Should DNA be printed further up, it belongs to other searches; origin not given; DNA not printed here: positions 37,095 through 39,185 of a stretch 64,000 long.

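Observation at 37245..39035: Tandem class II RNR paralogue missing all catalytic residues except the radical-cysteine position (candidate RNR pseudo-enzyme)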

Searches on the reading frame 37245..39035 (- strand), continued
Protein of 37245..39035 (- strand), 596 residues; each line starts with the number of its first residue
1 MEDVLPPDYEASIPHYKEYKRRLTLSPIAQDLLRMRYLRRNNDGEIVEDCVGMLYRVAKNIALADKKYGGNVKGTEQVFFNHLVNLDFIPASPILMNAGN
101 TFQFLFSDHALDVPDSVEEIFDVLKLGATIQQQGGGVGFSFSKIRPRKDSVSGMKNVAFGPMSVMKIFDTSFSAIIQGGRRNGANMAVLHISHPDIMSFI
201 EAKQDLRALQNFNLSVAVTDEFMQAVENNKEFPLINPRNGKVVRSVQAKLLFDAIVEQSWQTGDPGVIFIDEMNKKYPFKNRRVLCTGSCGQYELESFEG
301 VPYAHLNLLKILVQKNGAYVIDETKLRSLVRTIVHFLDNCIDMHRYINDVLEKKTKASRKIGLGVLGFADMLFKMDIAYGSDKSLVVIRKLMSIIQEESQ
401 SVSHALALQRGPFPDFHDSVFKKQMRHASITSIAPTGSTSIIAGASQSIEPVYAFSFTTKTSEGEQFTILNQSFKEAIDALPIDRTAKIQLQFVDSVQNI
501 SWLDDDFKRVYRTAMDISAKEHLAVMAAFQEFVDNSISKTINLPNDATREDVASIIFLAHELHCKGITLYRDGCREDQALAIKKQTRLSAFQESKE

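Call 17: find_related_loci(query=window:37245-39035:-, collection=genome_contigs, flank=8000)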
Query window:37245-39035:- (596 aa) in genome_contigs; peptide patterns used: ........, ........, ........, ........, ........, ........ (x = any residue, [..] = any of these).
68 stretches matched a pattern; 4 encode a relative of the query (tblastn E <= 1e-3); 4 distinct loci.
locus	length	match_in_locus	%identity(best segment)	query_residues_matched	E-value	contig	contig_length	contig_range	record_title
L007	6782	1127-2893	70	5-593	0e+0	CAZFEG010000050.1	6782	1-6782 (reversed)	MAG TPA_asm: uncultured Methanosarcinales archaeon isolate binchicken_co181_387 genome assembly, contig: NODE_24497_leng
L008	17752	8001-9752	57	9-591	0e+0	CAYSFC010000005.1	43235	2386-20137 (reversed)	MAG TPA_asm: uncultured Methanosarcinales archaeon isolate binchicken_co42_507 genome assembly, contig: NODE_698_length_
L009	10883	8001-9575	84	1-595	0e+0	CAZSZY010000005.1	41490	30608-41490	MAG TPA_asm: uncultured Methanosarcinales archaeon isolate SRP191223_co1_382 genome assembly, contig: NODE_635_length_41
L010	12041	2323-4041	40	15-580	5e-143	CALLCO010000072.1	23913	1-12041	MAG: Candidatus Ozemobacteraceae bacterium isolate N1_Bin_METABAT__69_1 genome assembly, contig: c_000002770532, whole g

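Call 30: predict_structure(alignment_id=A1)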
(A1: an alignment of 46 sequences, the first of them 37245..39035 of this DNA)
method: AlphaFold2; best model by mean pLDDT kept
length: 596 residues; sequences in the alignment: 46
mean_pLDDT: 86.9   pTM: 0.89
mean pLDDT of the five models: 86.9, 86.5, 85.5, 84.1, 82.5
residues with pLDDT >= 90: 351; 70-90: 174; 50-70: 45; < 50: 26
segments of 3 or more residues with pLDDT < 50: 573-596
pLDDT, mean of each block of 10 residues (from residue 1): 82 94 89 88 91 97 96 98 97 89 87 90 91 88 86 59 91 71 80 96 82 93 98 94 96 95 90 90 84 84 95 93 98 98 94 96 93 93 97 97 97 96 95 81 86 65 65 85 87 80 89 85 93 78 88 96 90 46 33 36
secondary structure, 60 per line:
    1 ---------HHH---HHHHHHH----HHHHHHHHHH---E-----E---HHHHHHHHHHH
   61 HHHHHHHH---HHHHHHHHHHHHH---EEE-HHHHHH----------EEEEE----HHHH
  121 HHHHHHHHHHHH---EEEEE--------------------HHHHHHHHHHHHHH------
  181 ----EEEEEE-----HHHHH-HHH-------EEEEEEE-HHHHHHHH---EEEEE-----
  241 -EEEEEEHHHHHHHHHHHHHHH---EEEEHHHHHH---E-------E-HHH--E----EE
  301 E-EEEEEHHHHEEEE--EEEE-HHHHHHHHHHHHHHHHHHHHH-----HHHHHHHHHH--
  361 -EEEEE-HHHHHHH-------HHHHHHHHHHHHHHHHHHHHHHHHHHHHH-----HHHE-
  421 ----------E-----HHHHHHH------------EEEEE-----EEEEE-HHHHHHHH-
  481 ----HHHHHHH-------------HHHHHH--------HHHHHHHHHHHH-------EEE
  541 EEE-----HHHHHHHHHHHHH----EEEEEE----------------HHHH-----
elements in order: H16-22 H27-36 H50-68 H72-84 E88-90 H92-97 E108-112 H117-132 E136-140 H161-174 E185-190 H196-200 E212-218 H220-227 E231-235 E242-247 H248-262 E266-269 H270-275 E299-301 E303-307 H308-311 E312-315 E318-321 H323-343 H349-358 E362-366 H368-374 H382-410 H437-443 E456-460 E466-470 H472-479 H485-491 H505-510 H519-530 E538-543 H549-561 E566-571 H588-591

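Call 34: fold_search(model_id=the predicted structure, library=pdb)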
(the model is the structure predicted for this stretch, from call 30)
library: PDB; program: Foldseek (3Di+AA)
matches with E <= 10: 682; with E <= 0.001: 154
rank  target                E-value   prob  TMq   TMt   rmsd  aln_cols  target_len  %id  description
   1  1xjj_A                1.6e-48  1.00  0.86  0.82   2.8       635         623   31  Structural mechanism of allosteric substrate specificity in a ribonucleotide reductase: dGTP complex (released 2005-12-20)
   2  1xje_A                1.6e-48  1.00  0.87  0.82   2.7       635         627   32  Structural mechanism of allosteric substrate specificity in a ribonucleotide reductase: dTTP-GDP complex (released 2005-10-11)
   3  3o0q_A                7.5e-48  1.00  0.86  0.83   2.7       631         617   32  Thermotoga maritima Ribonucleotide Reductase, NrdJ, in complex with dTTP, GDP and Adenosine (released 2010-07-28)
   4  3o0o_A                1.5e-47  1.00  0.86  0.84   2.5       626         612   32  Thermotoga maritima Ribonucleotide Reductase, NrdJ, in complex with dTTP, GDP and Adenosylcobalamin (released 2010-07-28)
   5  3o0n_B                3.6e-47  1.00  0.85  0.83   2.5       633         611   31  Thermotoga maritima Ribonucleotide Reductase, NrdJ, in complex with dTTP and Adenosylcobalamin (released 2010-07-28)
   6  1xje_B                4.3e-47  1.00  0.86  0.83   2.7       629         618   32  Structural mechanism of allosteric substrate specificity in a ribonucleotide reductase: dTTP-GDP complex (released 2005-10-11)
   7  1xjn_A                4.5e-47  1.00  0.86  0.83   2.5       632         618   32  Structural mechanism of allosteric substrate specificity in a ribonucleotide reductase: dATP-CDP complex (released 2005-12-06)
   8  1xjm_A                5.0e-47  1.00  0.85  0.82   2.8       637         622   31  Structural mechanism of allosteric substrate specificity in a ribonucleotide reductase: dTTP complex (released 2005-12-20)
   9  1xjn_B                5.3e-47  1.00  0.85  0.83   2.8       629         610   32  Structural mechanism of allosteric substrate specificity in a ribonucleotide reductase: dATP-CDP complex (released 2005-12-06)
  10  1xjk_B                5.6e-47  1.00  0.84  0.82   2.7       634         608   31  Structural mechanism of allosteric substrate specificity in a ribonucleotide reductase: dGTP-ADP complex (released 2005-11-22)
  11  1xjn_C                6.2e-47  1.00  0.85  0.83   2.9       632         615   31  Structural mechanism of allosteric substrate specificity in a ribonucleotide reductase: dATP-CDP complex (released 2005-12-06)
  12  1xjf_A                6.6e-47  1.00  0.86  0.83   2.6       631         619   32  Structural mechanism of allosteric substrate specificity in a ribonucleotide reductase: dATP complex (released 2005-12-20)
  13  3o0q_B                9.6e-47  1.00  0.86  0.83   2.6       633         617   32  Thermotoga maritima Ribonucleotide Reductase, NrdJ, in complex with dTTP, GDP and Adenosine (released 2010-07-28)
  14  1xjg_B                1.2e-46  1.00  0.85  0.83   2.6       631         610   31  Structural mechanism of allosteric substrate specificity in a ribonucleotide reductase: dATP-UDP complex (released 2005-12-20)
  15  1xjk_A                1.3e-46  1.00  0.86  0.82   2.7       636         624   31  Structural mechanism of allosteric substrate specificity in a ribonucleotide reductase: dGTP-ADP complex (released 2005-11-22)
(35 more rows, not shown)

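Call 37: search_protein_representatives(alignment_id=A1)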
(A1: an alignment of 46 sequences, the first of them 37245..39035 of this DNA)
Query: 46 sequences, 587 profile positions. Proteins with E-value up to 0.001 (for the whole library): 26165; up to 1e-10: 18131; up to 1e-30: 9729. The best 150 are listed.
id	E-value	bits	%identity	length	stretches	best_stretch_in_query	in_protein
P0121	0.0e+00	1133.5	-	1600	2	20-583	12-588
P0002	0.0e+00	1069.1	-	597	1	6-586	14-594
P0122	0.0e+00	1053.1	-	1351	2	17-574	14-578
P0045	3.1e-283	957.1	-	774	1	6-584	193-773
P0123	1.8e-201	687.1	-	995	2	129-584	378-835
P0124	7.3e-201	685.0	-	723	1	16-574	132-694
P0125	4.0e-199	679.3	-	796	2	17-581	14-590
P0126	2.7e-197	673.2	-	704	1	11-573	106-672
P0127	7.5e-195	665.2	-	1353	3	277-583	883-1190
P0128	7.7e-195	665.1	-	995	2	6-282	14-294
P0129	1.8e-193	660.7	-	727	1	17-575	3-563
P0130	1.8e-193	660.6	-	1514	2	297-578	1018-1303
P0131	3.9e-192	656.2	-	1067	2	18-282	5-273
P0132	1.4e-191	654.4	-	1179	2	171-571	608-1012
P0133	2.6e-191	653.5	-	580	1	16-574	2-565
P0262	1.1e-166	572.1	-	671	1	14-573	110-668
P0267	2.5e-166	571.0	-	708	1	13-573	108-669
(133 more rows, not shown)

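Call 55: find_encoding_contigs(protein=P0049, flank=8000, max_places=2)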
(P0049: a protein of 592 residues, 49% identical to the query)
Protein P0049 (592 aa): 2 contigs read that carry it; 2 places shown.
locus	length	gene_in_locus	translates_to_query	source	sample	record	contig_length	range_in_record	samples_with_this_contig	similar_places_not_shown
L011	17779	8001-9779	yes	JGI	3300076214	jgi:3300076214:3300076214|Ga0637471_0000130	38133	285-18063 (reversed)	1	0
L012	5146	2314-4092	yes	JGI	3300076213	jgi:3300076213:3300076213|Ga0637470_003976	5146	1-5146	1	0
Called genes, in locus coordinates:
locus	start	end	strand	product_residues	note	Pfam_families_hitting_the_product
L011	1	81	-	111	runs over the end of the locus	PF01230:HIT, PF11969:DcpS_C (weak)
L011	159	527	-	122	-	PF01050:MannoseP_isomer, PF07883:Cupin_2 (weak)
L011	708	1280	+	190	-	PF09997:DUF2238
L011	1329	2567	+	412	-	PF01595:CNNM, PF00571:CBS (weak), PF03471:CorC_HlyC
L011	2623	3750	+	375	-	PF01053:Cys_Met_Meta_PP, PF06838:Met_gamma_lyase (weak)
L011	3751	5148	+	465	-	PF00133:tRNA-synt_1 (faint), PF01406:tRNA-synt_1e, PF01921:tRNA-synt_1f (faint), PF09334:tRNA-synt_1g (weak), PF23493:CysS_C (faint), PF09190:DALR_2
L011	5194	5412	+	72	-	-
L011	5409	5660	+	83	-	PF05016:ParE_toxin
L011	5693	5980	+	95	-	-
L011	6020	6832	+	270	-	-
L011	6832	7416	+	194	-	-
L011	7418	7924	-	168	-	-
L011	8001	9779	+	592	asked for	PF00317:Ribonuc_red_lgN, PF02867:Ribonuc_red_lgC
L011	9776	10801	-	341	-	-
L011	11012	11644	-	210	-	-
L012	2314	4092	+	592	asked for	PF00317:Ribonuc_red_lgN, PF02867:Ribonuc_red_lgC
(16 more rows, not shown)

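Call 56: find_encoding_contigs(protein=P0054, flank=8000, max_places=2)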
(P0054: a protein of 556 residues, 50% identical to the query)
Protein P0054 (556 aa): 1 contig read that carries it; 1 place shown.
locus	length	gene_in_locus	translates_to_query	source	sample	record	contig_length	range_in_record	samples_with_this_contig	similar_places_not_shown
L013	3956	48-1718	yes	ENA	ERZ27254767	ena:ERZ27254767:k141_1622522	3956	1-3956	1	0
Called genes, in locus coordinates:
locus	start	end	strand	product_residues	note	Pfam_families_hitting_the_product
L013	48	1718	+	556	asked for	PF00317:Ribonuc_red_lgN, PF02867:Ribonuc_red_lgC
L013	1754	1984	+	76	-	-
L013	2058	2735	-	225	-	-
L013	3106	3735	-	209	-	-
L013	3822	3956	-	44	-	?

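Call 57: find_encoding_contigs(protein=P0027, flank=8000, max_places=1)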
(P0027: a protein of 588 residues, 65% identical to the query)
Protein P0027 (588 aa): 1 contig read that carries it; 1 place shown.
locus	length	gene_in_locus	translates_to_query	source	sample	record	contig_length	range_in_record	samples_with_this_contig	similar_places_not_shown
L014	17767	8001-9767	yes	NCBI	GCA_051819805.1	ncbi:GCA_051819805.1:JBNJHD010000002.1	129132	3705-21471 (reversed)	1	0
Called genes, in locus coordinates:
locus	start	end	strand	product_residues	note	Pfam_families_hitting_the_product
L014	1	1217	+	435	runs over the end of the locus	PF00753:Lactamase_B, PF12706:Lactamase_B_2, PF22505:RNase_J_b_CASP, PF07521:RMMBL (weak)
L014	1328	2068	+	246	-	PF00705:PCNA_N, PF02144:Rad1 (faint), PF02747:PCNA_C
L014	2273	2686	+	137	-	PF00072:Response_reg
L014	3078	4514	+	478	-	PF22025:ThiI_fer, PF02926:THUMP, PF02568:ThiI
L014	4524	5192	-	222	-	PF20582:UPF0758_N, PF04002:RadC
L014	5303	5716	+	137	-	PF01894:YjbQ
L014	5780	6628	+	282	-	PF01435:Peptidase_M48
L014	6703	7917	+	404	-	PF00999:Na_H_Exchanger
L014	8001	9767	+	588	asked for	PF00317:Ribonuc_red_lgN, PF02867:Ribonuc_red_lgC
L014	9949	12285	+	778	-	PF00317:Ribonuc_red_lgN (weak), PF02867:Ribonuc_red_lgC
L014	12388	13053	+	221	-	PF00702:Hydrolase, PF13419:HAD_2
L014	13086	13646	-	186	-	PF01923:Cob_adeno_trans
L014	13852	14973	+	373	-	PF05833:NFACT_N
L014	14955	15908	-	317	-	PF00106:adh_short (weak), PF01073:3Beta_HSD, PF01370:Epimerase, PF02719:Polysacc_synt_2, PF04321:RmlD_sub_bind, PF05368:NmrA (weak), PF13460:NAD_binding_10, PF16363:GDP_Man_Dehyd, +1 more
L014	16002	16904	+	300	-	PF17125:Methyltr_RsmF_N, PF01189:Methyltr_RsmB-F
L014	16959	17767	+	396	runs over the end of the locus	PF13649:Methyltransf_25 (faint), PF05958:tRNA_U5-meth_tr, PF02475:TRM5-TYW2_MTfase (weak), PF05175:MTS, PF13847:Methyltransf_31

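Call 62: find_encoding_contigs(protein=P0262, flank=8000, max_places=2)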
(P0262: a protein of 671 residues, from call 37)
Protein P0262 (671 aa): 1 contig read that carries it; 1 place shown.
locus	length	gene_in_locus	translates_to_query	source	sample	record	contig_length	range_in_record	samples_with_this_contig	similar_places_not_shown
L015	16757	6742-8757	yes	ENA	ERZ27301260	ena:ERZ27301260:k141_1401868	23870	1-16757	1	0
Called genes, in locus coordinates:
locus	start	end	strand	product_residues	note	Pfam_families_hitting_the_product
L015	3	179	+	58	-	?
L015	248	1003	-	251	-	PF00590:TP_methylase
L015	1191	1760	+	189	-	-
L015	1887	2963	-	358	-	PF00091:Tubulin, PF12327:FtsZ_C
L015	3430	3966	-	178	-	-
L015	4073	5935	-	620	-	PF04675:DNA_ligase_A_N, PF01068:DNA_ligase_A_M, PF04679:DNA_ligase_A_C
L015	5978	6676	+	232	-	PF00881:Nitroreductase, PF14512:TM1586_NiRdase (faint), PF00881:Nitroreductase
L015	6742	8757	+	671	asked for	PF03477:ATP-cone, PF00317:Ribonuc_red_lgN, PF02867:Ribonuc_red_lgC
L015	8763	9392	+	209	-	PF02572:CobA_CobO_BtuR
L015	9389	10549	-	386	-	PF00871:Acetate_kinase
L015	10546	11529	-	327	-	PF01515:PTA_PTB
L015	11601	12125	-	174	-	PF03367:Zn_ribbon_ZPR1, PF22794:jr-ZPR1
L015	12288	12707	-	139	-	PF04472:SepF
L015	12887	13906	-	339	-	PF09376:NurA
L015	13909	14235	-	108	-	-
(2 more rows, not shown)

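Call 63: find_encoding_contigs(protein=P0267, flank=8000, max_places=2)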
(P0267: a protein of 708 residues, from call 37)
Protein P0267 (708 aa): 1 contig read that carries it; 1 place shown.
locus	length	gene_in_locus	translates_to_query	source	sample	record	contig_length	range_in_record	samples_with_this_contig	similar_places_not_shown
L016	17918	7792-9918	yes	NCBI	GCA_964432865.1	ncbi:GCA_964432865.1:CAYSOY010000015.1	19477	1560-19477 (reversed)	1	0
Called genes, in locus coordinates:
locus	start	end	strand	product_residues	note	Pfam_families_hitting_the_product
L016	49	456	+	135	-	PF04173:DoxD, PF07681:DoxX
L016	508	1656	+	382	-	PF01266:DAO (faint), PF07992:Pyr_redox_2, PF13454:NAD_binding_9 (faint), PF00070:Pyr_redox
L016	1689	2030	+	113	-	PF01022:HTH_5, PF12840:HTH_20 (weak), PF01978:TrmB (weak)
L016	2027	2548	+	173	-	PF01814:Hemerythrin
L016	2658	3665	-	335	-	-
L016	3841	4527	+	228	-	-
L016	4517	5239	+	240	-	PF08843:AbiEii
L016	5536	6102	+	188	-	-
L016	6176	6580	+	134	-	PF01870:Hjc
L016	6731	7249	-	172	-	-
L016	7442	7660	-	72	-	-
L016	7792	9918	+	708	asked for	PF03477:ATP-cone, PF00317:Ribonuc_red_lgN, PF02867:Ribonuc_red_lgC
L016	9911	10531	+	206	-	PF02572:CobA_CobO_BtuR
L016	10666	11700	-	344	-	PF14520:HHH_5, PF00154:RecA_N, PF08423:Rad51, PF06745:ATPase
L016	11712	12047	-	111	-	-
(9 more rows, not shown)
